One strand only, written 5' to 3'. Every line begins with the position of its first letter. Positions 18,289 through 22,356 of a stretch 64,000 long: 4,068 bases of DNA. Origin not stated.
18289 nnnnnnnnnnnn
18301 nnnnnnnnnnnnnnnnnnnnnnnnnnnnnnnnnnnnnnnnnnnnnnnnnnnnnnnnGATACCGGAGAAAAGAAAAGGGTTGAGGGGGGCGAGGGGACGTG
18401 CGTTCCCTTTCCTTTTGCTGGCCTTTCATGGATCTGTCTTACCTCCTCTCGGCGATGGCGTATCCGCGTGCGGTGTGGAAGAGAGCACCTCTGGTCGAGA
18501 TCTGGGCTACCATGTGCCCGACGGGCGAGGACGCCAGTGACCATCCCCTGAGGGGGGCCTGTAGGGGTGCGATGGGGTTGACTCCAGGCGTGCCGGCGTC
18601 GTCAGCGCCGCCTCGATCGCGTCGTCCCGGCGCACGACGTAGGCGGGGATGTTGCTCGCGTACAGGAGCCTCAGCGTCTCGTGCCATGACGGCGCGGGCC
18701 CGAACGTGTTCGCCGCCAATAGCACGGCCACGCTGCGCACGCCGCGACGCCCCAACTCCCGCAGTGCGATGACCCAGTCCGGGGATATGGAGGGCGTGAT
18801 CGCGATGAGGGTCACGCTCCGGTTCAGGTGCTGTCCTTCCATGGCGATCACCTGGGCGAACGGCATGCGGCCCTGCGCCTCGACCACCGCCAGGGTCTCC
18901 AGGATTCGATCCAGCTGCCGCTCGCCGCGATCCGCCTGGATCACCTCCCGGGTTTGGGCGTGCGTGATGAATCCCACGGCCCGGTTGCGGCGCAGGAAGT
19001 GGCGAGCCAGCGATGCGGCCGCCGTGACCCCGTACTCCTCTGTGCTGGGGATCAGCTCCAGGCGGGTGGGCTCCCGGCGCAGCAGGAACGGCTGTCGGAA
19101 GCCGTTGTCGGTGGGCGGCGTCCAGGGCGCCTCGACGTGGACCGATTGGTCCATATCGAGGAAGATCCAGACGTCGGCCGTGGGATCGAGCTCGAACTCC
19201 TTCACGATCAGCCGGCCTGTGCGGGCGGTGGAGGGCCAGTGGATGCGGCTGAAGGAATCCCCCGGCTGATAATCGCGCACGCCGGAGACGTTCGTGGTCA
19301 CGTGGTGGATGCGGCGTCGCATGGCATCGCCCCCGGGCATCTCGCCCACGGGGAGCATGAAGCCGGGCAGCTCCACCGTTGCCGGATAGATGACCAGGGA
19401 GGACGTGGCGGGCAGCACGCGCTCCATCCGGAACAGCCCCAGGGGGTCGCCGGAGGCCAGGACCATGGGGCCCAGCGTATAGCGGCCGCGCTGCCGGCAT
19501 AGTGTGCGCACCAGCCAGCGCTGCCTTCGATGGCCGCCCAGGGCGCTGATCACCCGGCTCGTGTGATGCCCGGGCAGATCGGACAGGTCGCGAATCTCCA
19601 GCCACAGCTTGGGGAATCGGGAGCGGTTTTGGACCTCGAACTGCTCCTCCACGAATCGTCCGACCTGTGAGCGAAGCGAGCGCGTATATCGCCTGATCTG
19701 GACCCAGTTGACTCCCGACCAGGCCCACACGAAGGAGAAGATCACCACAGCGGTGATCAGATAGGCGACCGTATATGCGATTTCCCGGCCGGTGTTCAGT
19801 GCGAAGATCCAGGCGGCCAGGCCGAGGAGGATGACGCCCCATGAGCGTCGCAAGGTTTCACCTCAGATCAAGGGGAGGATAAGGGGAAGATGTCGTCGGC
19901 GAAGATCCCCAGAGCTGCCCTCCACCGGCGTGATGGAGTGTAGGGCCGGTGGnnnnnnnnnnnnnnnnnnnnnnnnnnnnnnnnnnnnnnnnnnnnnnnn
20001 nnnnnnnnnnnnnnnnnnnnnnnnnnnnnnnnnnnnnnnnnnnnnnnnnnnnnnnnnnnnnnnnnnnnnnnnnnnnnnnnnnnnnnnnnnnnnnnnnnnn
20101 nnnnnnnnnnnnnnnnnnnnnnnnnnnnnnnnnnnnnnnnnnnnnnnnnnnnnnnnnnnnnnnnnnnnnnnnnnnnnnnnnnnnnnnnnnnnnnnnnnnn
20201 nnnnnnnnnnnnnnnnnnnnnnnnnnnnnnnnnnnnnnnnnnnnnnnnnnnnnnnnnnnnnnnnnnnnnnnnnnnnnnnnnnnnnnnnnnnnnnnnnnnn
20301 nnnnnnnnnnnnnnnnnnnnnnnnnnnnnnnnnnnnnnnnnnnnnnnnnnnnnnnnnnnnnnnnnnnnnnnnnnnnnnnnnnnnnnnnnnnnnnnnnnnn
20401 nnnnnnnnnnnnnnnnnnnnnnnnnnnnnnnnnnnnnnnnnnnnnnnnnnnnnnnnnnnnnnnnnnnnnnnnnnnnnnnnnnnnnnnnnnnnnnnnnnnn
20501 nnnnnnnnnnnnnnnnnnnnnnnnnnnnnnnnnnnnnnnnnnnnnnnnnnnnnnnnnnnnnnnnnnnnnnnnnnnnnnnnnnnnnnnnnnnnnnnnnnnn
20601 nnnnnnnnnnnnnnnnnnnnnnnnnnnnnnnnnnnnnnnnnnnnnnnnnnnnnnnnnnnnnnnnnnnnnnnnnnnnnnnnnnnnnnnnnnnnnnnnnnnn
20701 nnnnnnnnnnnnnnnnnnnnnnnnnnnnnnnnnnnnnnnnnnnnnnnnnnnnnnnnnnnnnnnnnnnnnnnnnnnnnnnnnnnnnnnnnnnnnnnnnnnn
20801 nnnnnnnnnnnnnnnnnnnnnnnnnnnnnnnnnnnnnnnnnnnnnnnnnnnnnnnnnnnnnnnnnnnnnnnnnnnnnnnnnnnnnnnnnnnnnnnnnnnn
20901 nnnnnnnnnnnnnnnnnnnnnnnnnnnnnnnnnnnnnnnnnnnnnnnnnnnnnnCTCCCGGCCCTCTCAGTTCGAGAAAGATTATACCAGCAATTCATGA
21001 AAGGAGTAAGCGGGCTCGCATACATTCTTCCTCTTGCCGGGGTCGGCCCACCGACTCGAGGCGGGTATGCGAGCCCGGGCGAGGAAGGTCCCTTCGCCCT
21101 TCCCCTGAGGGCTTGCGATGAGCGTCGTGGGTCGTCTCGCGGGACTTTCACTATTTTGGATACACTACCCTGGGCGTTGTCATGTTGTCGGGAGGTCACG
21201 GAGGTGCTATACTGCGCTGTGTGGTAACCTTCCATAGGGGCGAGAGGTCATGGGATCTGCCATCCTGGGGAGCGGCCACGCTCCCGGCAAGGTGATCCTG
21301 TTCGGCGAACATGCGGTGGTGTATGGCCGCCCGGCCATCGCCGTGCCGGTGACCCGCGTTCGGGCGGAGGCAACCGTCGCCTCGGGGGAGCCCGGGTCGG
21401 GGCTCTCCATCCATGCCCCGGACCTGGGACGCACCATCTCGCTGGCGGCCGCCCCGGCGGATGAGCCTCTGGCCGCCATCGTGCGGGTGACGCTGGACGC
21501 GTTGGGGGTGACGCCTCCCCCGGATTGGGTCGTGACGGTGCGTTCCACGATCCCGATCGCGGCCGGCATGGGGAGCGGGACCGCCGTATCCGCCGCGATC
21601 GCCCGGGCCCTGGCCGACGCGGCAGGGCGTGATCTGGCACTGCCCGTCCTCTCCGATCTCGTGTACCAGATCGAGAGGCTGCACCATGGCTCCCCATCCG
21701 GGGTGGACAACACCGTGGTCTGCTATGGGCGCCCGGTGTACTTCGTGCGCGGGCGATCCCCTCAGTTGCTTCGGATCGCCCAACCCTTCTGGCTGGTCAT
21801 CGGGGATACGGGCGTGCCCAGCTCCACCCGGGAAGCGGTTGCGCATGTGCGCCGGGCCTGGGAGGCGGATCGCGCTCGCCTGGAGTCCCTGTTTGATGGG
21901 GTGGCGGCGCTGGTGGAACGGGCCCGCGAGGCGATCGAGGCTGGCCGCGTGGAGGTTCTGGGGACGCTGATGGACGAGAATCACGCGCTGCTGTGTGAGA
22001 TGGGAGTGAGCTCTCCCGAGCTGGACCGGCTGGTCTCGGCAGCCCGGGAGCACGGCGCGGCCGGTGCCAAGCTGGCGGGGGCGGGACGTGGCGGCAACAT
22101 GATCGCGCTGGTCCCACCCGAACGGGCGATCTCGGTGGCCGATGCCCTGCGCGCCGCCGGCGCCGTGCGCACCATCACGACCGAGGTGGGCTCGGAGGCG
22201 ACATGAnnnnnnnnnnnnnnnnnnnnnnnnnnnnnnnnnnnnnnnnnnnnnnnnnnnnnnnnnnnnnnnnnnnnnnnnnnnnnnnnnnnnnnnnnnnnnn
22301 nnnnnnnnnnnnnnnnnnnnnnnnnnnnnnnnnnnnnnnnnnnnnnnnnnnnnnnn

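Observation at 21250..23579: Mevalonate kinase translationally coupled to a UbiD-family decarboxylase: signature of the archaeal-type mevalonate pathway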

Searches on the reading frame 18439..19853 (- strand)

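Call 6: search_protein_families(library=pfam, proteins=[window:18439-19842:-])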
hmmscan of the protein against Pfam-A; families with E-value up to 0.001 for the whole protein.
window:18439-19842:- (467 aa): 0 families

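Call 7: search_protein_families(library=ncbifam, proteins=[window:18439-19842:-])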
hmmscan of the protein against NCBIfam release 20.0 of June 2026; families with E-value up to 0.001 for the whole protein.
window:18439-19842:- (467 aa): 0 families

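Call 10: search_protein_families(library=pfam, proteins=[window:18507-19853:-])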
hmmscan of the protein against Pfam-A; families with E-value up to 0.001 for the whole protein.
window:18507-19853:- (448 aa): 1 family
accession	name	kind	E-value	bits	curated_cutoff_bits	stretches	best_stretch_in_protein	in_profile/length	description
PF01882.25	DUF58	-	3.9e-14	52.8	23.4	1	192-238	2-48/216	Protein of unknown function DUF58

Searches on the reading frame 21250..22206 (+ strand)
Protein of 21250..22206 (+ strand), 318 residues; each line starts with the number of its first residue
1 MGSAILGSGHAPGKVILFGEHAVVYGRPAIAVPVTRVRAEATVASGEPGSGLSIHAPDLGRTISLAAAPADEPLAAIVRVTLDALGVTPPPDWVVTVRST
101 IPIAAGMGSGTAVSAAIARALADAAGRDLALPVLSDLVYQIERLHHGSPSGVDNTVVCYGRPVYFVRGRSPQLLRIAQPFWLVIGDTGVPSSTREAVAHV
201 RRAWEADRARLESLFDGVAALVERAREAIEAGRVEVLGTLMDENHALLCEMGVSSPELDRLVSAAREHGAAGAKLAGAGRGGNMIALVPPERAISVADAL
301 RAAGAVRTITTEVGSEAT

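Call 6: search_protein_families(library=pfam, proteins=[window:21250-22206:+])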
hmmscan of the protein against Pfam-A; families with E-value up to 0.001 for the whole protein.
window:21250-22206:+ (318 aa): 2 families
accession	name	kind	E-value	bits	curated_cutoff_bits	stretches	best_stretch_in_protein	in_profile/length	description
PF08544.19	GHMP_kinases_C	-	2.2e-15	57.3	21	1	225-304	1-83/85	GHMP kinases C terminal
PF00288.32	GHMP_kinases_N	-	4.1e-14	53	22.3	1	82-159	11-84/87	GHMP kinases N terminal domain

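Call 7: search_protein_families(library=ncbifam, proteins=[window:21250-22206:+])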
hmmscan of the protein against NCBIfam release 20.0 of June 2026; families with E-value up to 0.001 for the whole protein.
window:21250-22206:+ (318 aa): 15 families
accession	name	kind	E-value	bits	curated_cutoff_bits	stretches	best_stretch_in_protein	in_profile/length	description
TIGR00549.1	mevalon_kin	equivalog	4.4e-74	249.4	163.05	1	11-287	1-276/276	mevalonate kinase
NF003036.0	PRK03926.1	equivalog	3.4e-57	193.8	403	1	10-311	5-290/302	mevalonate kinase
NF003006.0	PRK03817.1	equivalog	1.8e-17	63.4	443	1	221-301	245-326/352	galactokinase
NF003705.0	PRK05322.1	equivalog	6.7e-11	41.5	385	1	222-293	281-354/388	galactokinase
TIGR01220.1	Pmev_kin_Gr_pos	equivalog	1.5e-10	40.7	165.7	1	174-291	210-332/358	phosphomevalonate kinase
NF001816.0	PRK00555.1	equivalog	2.2e-10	40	509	1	222-303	257-339/363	galactokinase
TIGR00131.1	gal_kin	equivalog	3.4e-10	39.4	226.65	1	225-300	285-362/388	galactokinase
NF003472.0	PRK05101.1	equivalog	4.5e-07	29.1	499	1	223-302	276-358/382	galactokinase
NF002870.0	PRK03188.1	equivalog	3.5e-06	25.9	286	0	224-313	210-296/310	4-(cytidine 5'-diphospho)-2-C-methyl-D-erythritol kinase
NF049969.1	GlMnHpPKinHddA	equivalog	7.1e-06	25.7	600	1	252-302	268-318/338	D-glycero-D-manno-heptose 7-phosphate kinase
NF002288.1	PRK01212.1-4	equivalog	1.1e-05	24.7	194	1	94-305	78-283/303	homoserine kinase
NF011202.0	PRK14608.1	equivalog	1.6e-05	24.3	204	1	92-228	93-224/294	4-(cytidine 5'-diphospho)-2-C-methyl-D-erythritol kinase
NF009948.0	PRK13412.1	equivalog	1.8e-05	22.6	721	0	187-300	833-948/974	bifunctional fucokinase/fucose-1-phosphate guanylyltransferase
TIGR01920.1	Shik_kin_archae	equivalog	1.9e-05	24.2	126.85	1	72-129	51-106/266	shikimate kinase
TIGR00191.1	thrB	equivalog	2.5e-05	23.3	168.25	0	79-146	68-132/304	homoserine kinase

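Call 36: search_solved_structures(query=window:21250-22206:+, max_evalue=1e-10)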
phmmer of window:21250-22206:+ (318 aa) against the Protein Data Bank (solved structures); distinct sequences matched with E-value up to 1e-10: 11.
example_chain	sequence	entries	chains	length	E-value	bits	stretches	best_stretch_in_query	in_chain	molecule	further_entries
2x7i_A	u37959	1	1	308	5.1e-45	157.5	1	7-312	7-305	MEVALONATE KINASE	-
4hac_A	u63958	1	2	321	5.9e-40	140.9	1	8-311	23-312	Mevalonate kinase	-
6mde_A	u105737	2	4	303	6.5e-40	140.7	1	9-311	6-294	Mevalonate kinase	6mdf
2oi2_A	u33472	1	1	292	6.1e-38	134.3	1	6-308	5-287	Mevalonate kinase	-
2hfs_A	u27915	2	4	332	4.6e-35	124.8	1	7-290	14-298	Mevalonate kinase, putative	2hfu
8teb_A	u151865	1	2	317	2.6e-30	109.2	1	10-309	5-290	Mevalonate kinase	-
1kkh_A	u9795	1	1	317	1.7e-23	86.8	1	11-293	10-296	Mevalonate Kinase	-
1vis_A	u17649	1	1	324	1.9e-23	86.7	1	11-294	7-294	Mevalonate kinase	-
1kvk_A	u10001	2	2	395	2.2e-22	83.2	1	94-295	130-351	mevalonate kinase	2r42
8tfo_A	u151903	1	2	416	5.2e-22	81.9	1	86-291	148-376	Mevalonate kinase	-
2r3v_A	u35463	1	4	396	9.7e-21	77.8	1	95-292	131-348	Mevalonate kinase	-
